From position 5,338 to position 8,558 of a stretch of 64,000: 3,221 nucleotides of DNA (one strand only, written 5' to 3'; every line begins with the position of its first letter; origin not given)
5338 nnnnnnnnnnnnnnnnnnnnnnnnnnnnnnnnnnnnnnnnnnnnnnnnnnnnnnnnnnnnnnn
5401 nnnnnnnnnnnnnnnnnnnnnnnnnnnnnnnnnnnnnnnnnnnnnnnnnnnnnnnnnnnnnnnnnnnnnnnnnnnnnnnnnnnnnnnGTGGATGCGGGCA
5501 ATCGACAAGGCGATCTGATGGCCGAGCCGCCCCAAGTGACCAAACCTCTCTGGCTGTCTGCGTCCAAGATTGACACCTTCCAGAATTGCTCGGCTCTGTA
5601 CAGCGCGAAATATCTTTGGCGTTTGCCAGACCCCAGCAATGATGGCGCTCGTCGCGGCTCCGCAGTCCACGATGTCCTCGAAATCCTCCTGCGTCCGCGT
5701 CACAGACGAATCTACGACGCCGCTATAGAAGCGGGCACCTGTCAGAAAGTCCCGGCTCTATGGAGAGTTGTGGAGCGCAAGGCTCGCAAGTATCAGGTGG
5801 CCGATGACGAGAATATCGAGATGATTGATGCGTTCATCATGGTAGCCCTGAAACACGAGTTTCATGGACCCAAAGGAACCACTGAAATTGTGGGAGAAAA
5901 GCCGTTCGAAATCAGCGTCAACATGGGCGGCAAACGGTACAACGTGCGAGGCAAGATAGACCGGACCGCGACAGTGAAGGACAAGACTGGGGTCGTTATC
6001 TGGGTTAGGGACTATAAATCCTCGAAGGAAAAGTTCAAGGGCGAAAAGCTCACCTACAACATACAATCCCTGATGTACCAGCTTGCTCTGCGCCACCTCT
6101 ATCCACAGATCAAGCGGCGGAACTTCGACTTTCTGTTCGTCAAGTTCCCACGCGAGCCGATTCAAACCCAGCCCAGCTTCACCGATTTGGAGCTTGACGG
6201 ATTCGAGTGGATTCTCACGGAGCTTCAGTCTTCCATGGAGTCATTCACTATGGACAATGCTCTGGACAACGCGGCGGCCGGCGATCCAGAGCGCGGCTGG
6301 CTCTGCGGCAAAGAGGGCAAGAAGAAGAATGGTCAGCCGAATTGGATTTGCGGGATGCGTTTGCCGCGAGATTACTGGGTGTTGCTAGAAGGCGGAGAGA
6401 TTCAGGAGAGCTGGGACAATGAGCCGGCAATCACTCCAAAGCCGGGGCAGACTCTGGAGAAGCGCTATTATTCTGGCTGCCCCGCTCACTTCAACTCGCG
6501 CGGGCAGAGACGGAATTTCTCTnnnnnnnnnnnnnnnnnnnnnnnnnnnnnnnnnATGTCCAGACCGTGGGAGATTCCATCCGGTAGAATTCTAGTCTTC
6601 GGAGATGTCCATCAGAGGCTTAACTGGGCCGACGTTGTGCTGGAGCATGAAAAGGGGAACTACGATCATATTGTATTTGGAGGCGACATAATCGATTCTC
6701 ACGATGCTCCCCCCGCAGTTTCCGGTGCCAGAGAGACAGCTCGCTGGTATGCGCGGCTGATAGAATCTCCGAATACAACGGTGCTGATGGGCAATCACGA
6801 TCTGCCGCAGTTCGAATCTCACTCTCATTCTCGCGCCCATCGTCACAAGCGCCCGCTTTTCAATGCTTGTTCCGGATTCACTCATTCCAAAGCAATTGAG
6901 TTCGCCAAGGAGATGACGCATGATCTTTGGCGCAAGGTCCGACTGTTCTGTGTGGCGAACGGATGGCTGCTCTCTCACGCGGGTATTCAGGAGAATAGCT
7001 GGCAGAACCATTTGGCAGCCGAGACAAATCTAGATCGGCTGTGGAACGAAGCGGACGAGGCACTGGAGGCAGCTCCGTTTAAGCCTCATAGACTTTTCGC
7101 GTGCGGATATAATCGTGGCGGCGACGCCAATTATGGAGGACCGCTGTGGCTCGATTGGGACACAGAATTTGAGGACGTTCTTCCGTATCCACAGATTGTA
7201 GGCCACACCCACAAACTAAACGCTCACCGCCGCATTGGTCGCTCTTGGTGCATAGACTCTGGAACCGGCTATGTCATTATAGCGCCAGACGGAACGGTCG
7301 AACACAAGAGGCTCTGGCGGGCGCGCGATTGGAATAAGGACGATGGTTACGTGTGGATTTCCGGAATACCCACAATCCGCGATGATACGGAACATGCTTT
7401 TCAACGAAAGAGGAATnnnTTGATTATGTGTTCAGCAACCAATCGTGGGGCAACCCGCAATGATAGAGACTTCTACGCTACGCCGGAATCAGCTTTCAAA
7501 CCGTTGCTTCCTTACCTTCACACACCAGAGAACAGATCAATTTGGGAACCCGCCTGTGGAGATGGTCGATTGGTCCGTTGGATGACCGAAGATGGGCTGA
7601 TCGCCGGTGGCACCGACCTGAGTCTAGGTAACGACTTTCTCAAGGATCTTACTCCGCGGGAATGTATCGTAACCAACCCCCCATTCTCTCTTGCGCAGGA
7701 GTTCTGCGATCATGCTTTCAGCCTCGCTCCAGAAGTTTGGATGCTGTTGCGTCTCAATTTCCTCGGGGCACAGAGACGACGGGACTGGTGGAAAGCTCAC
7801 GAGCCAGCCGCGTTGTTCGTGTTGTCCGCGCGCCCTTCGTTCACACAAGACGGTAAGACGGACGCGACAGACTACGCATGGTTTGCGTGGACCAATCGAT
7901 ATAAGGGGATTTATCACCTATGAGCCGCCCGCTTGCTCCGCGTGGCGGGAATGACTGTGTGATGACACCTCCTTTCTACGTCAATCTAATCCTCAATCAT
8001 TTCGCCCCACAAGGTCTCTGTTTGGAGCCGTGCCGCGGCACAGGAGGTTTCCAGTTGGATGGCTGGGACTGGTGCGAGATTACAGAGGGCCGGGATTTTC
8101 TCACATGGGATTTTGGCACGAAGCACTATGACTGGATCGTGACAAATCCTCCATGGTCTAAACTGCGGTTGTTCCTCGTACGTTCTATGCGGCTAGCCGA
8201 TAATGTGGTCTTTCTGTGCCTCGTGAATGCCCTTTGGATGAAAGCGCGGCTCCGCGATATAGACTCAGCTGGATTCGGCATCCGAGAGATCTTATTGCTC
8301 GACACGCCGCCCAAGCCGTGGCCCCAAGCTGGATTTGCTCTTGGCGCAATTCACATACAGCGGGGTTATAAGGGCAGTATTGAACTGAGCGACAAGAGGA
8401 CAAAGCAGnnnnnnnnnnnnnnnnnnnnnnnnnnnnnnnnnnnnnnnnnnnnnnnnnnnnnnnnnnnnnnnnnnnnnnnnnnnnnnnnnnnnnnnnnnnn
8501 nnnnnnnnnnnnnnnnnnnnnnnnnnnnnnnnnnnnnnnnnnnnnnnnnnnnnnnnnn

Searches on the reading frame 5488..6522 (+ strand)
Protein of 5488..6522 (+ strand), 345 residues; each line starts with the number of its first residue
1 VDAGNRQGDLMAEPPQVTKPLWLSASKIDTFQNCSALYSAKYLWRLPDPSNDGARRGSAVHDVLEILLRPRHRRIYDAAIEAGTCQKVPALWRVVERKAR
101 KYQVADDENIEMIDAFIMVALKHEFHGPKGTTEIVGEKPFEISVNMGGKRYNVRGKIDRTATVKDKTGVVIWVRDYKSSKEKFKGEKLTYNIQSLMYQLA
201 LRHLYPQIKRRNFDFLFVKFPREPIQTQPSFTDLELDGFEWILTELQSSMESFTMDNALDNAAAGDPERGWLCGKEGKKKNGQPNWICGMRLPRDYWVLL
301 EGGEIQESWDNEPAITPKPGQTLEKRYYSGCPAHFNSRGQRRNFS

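Call 7: search_protein_families(library=pfam, proteins=[window:5488-6522:+], max_evalue=0.01)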
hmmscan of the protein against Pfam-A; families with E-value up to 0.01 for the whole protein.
window:5488-6522:+ (345 aa): 1 family
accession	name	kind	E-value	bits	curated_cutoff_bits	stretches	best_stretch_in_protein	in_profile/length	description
PF12705.13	PDDEXK_1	-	4.6e-21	76.3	22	1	23-221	2-190/247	PD-(D/E)XK nuclease superfamily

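Call 8: search_protein_families(library=phrogs, proteins=[window:5488-6522:+], max_evalue=0.001)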
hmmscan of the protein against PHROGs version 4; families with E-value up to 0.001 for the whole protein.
window:5488-6522:+ (345 aa): 3 families
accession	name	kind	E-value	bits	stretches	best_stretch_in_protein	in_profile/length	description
phrog_1218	-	DNA, RNA and nucleotide metabolism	5.5e-18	66.3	1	19-219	6-209/364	exonuclease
phrog_69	-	DNA, RNA and nucleotide metabolism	6.5e-16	59.4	1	18-214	85-257/501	exonuclease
phrog_298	-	DNA, RNA and nucleotide metabolism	0.00033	21.1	0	54-207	106-217/293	exonuclease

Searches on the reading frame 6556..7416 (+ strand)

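Call 7: search_protein_families(library=pfam, proteins=[window:6556-7416:+], max_evalue=0.01)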
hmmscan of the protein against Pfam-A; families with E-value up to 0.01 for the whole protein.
window:6556-7416:+ (287 aa): 2 families
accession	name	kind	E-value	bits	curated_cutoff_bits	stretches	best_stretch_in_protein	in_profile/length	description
PF00149.33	Metallophos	-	4.3e-12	47.3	21.5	1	11-220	2-190/191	Calcineurin-like phosphoesterase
PF12850.12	Metallophos_2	-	5e-06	27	27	1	11-98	2-76/154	Calcineurin-like phosphoesterase superfamily domain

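Call 8: search_protein_families(library=phrogs, proteins=[window:6556-7416:+], max_evalue=0.001)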
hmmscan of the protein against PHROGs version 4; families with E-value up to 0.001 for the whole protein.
window:6556-7416:+ (287 aa): 3 families
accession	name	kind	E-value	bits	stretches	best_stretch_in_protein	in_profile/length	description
phrog_246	-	other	1.4e-05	25.4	1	10-163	176-328/417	NinI-like serine-threonine phosphatase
phrog_1649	-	other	1.4e-05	24.9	1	11-110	37-128/308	metallo-phosphoesterase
phrog_8238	-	DNA, RNA and nucleotide metabolism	0.00016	20.9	1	11-151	173-311/737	RNA ligase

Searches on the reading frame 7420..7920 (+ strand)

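Call 7: search_protein_families(library=pfam, proteins=[window:7420-7920:+], max_evalue=0.01)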
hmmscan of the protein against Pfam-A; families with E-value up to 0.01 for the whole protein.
window:7420-7920:+ (167 aa): 0 families

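Call 8: search_protein_families(library=phrogs, proteins=[window:7420-7920:+], max_evalue=0.001)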
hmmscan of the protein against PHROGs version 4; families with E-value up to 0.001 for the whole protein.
window:7420-7920:+ (167 aa): 4 families
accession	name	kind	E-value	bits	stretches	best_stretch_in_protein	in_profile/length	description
phrog_799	-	other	7.8e-53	181.3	1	3-164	199-371/458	DNA methyltransferase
phrog_32703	-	unknown function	5.1e-07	29.7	1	14-107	7-117/480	-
phrog_9133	-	unknown function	5.7e-05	22.1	0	9-100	727-841/1259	-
phrog_5172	-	unknown function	0.00012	21.9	1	12-102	16-120/377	-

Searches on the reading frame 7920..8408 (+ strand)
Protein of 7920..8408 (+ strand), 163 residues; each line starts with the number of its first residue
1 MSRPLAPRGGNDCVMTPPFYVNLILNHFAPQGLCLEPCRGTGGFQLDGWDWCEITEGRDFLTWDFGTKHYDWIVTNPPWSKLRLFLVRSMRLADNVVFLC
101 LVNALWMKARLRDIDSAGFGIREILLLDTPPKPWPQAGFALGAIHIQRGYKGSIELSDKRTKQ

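Call 7: search_protein_families(library=pfam, proteins=[window:7920-8408:+], max_evalue=0.01)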
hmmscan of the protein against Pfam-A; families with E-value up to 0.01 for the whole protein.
window:7920-8408:+ (163 aa): 0 families

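Call 8: search_protein_families(library=phrogs, proteins=[window:7920-8408:+], max_evalue=0.001)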
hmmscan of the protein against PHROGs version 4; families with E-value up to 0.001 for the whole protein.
window:7920-8408:+ (163 aa): 1 family
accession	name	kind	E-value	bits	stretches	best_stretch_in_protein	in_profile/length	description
phrog_799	-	other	4.6e-23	83.1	1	5-155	206-373/458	DNA methyltransferase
